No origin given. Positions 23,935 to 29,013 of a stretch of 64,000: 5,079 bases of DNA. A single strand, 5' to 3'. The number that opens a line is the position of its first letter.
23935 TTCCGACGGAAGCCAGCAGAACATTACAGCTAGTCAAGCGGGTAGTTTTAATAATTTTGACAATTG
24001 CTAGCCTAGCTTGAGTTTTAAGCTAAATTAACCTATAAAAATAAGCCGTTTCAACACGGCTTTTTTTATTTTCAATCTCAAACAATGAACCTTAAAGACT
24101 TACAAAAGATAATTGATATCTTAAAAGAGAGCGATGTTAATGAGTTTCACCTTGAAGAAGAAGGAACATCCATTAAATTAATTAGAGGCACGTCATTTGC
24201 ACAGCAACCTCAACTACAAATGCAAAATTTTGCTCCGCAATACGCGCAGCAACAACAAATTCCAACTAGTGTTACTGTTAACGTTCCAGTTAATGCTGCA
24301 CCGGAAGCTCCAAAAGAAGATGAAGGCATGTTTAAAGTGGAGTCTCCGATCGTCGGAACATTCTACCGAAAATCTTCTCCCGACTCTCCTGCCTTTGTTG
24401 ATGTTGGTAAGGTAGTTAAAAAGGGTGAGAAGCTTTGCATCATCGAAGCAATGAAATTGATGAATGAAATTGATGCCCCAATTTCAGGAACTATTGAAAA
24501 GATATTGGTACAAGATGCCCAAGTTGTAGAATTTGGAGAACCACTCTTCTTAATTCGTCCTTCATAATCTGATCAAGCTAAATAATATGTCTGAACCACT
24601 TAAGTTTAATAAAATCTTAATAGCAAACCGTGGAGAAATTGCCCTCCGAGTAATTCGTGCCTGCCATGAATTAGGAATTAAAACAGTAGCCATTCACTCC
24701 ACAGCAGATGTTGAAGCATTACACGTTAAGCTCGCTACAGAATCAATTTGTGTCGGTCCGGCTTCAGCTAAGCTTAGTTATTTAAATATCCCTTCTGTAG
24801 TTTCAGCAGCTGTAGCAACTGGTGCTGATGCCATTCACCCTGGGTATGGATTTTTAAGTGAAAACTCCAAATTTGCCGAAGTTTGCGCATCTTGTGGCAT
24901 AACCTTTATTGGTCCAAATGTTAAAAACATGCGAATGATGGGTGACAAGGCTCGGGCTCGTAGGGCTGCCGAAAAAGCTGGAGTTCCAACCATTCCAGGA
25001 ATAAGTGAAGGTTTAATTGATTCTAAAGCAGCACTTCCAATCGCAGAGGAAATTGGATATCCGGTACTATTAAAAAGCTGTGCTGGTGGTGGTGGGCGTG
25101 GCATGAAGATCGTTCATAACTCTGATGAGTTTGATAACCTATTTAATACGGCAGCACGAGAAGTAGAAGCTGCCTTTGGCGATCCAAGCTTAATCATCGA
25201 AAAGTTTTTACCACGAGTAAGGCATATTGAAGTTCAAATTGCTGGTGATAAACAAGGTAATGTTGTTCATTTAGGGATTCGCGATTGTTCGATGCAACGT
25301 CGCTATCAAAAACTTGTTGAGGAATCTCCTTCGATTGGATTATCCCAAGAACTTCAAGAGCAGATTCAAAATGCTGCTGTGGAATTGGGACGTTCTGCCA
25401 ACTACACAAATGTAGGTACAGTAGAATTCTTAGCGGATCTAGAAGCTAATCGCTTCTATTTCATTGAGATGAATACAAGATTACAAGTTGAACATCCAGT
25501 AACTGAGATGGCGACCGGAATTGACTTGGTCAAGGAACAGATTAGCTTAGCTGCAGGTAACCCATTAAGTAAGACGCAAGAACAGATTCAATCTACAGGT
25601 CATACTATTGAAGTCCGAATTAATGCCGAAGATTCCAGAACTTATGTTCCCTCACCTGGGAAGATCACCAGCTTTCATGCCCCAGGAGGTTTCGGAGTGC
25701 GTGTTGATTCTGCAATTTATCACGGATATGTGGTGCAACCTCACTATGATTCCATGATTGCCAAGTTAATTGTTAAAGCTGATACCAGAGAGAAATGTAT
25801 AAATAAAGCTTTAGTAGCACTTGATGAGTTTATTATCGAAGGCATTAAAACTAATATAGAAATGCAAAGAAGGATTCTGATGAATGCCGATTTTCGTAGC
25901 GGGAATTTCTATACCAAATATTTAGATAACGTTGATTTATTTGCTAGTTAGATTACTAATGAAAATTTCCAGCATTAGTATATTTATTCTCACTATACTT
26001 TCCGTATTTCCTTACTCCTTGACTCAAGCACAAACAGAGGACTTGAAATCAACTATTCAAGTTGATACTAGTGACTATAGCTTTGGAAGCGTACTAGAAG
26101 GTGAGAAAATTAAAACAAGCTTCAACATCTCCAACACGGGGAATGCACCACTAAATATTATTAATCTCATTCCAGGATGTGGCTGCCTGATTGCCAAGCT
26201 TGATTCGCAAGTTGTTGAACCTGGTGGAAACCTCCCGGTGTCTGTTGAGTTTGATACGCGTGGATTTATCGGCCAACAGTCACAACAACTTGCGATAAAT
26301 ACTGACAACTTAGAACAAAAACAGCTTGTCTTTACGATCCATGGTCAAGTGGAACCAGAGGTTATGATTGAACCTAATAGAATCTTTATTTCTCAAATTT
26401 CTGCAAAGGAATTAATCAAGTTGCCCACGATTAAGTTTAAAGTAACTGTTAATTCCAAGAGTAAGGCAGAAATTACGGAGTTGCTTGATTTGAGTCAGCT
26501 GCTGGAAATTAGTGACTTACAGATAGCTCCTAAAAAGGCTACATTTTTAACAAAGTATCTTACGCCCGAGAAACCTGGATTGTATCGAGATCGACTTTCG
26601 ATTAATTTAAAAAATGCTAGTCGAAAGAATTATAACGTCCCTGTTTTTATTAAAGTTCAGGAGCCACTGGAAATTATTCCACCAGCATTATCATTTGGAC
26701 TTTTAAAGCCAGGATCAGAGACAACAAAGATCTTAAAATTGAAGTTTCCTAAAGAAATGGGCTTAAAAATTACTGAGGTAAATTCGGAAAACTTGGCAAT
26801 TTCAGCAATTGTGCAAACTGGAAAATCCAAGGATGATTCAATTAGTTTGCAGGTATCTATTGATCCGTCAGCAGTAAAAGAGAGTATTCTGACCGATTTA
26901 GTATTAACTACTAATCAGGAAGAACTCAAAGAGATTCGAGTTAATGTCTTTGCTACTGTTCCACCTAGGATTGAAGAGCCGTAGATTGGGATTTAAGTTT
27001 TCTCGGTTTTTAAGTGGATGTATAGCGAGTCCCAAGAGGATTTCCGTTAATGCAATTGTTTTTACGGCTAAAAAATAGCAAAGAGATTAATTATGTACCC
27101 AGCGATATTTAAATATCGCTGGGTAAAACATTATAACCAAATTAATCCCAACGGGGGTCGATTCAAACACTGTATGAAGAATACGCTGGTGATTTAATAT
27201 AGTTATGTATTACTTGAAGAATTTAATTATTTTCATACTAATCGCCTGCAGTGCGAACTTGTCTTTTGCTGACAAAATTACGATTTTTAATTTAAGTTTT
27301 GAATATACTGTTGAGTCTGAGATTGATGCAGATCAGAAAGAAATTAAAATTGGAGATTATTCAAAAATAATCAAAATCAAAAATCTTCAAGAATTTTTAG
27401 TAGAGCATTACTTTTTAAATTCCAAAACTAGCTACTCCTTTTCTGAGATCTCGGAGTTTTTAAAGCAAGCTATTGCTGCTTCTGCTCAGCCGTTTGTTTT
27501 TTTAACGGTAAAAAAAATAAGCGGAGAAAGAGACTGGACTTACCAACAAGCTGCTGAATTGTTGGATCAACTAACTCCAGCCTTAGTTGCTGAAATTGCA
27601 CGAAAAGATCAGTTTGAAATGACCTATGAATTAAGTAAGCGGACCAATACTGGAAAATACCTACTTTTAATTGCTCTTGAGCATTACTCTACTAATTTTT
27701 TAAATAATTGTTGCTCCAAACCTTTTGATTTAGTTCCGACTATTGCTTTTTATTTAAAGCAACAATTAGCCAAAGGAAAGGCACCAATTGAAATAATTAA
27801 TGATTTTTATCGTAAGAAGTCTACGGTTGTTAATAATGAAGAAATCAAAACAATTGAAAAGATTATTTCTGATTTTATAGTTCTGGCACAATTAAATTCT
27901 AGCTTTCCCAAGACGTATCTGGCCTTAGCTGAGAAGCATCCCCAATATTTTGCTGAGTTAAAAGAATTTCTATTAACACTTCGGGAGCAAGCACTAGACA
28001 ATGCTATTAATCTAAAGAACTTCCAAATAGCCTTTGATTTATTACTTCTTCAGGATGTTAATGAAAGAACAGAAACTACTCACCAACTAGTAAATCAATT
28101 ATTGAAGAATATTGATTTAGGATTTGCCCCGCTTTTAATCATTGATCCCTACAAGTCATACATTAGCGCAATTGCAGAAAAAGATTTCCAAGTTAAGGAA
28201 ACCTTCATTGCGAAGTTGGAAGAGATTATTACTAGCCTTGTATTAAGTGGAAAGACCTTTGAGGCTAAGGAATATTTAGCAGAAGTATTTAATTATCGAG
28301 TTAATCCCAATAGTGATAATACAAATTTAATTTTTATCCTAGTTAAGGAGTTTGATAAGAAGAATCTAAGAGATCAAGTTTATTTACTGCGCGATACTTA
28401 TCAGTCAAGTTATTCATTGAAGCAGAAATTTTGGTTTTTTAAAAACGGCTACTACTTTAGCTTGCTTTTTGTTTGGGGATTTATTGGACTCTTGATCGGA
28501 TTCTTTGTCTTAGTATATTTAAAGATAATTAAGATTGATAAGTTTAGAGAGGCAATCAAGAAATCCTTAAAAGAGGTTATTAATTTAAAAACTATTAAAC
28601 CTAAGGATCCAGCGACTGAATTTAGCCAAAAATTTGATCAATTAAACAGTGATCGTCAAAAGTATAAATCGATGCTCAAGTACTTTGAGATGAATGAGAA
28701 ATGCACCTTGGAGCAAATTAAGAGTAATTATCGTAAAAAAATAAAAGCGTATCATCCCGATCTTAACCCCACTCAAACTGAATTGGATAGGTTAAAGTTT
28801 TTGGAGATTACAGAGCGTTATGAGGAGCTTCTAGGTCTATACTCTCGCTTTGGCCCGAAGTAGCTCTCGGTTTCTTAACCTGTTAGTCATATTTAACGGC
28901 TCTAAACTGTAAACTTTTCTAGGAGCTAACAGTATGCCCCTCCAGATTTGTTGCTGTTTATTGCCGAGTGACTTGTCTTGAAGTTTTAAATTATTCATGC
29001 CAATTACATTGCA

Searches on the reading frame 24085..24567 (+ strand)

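Call 80: search_protein_families(library=pfam, proteins=[window:24085-24567:+], max_evalue=0.00001)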
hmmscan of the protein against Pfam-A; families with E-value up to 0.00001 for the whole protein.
window:24085-24567:+ (160 aa): 1 family
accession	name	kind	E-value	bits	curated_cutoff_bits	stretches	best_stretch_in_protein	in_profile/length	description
PF00364.28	Biotin_lipoyl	-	4.1e-20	71.8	22.1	1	85-157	3-73/73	Biotin-requiring enzyme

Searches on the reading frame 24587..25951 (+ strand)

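Call 80: search_protein_families(library=pfam, proteins=[window:24587-25951:+], max_evalue=0.00001)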
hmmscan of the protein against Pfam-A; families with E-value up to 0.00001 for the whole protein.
window:24587-25951:+ (454 aa): 5 families
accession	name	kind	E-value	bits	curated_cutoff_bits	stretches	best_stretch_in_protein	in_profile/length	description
PF02786.22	CPSase_L_D2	-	2.5e-71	240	19.8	1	120-329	1-210/211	Carbamoyl-phosphate synthase L chain, ATP binding domain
PF00289.28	Biotin_carb_N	-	3.5e-45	153.4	25.5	1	7-115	2-110/110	Biotin carboxylase, N-terminal domain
PF02785.25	Biotin_carb_C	-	8.1e-37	126.1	32.4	1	342-447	1-107/108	Biotin carboxylase C-terminal domain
PF07478.18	Dala_Dala_lig_C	-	3.3e-10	40.3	24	1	149-297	28-174/204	D-ala D-ala ligase C-terminus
PF02222.28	ATP-grasp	-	1.1e-08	35.3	27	1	144-298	16-162/179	ATP-grasp domain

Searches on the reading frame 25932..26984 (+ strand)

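Call 80: search_protein_families(library=pfam, proteins=[window:25932-26984:+], max_evalue=0.00001)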
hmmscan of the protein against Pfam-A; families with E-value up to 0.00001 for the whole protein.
window:25932-26984:+ (350 aa): 2 families
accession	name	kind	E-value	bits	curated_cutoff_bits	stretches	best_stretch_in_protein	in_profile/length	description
PF07610.17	DUF1573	-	3.6e-20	72.2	26.1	1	42-140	1-98/98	Protein of unknown function (DUF1573)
PF22544.2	HYDIN_VesB_CFA65-like_Ig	-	3e-15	56.7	25.5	1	42-138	3-99/100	HYDIN/CFA65/VesB-like, Ig-like domain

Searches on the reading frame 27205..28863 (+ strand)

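Call 80: search_protein_families(library=pfam, proteins=[window:27205-28863:+], max_evalue=0.00001)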
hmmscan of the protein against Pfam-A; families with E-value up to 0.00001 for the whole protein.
window:27205-28863:+ (552 aa): 1 family
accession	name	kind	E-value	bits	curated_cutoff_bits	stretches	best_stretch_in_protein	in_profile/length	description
PF00226.36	DnaJ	-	2e-08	34.6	27.8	1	496-542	8-53/63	DnaJ domain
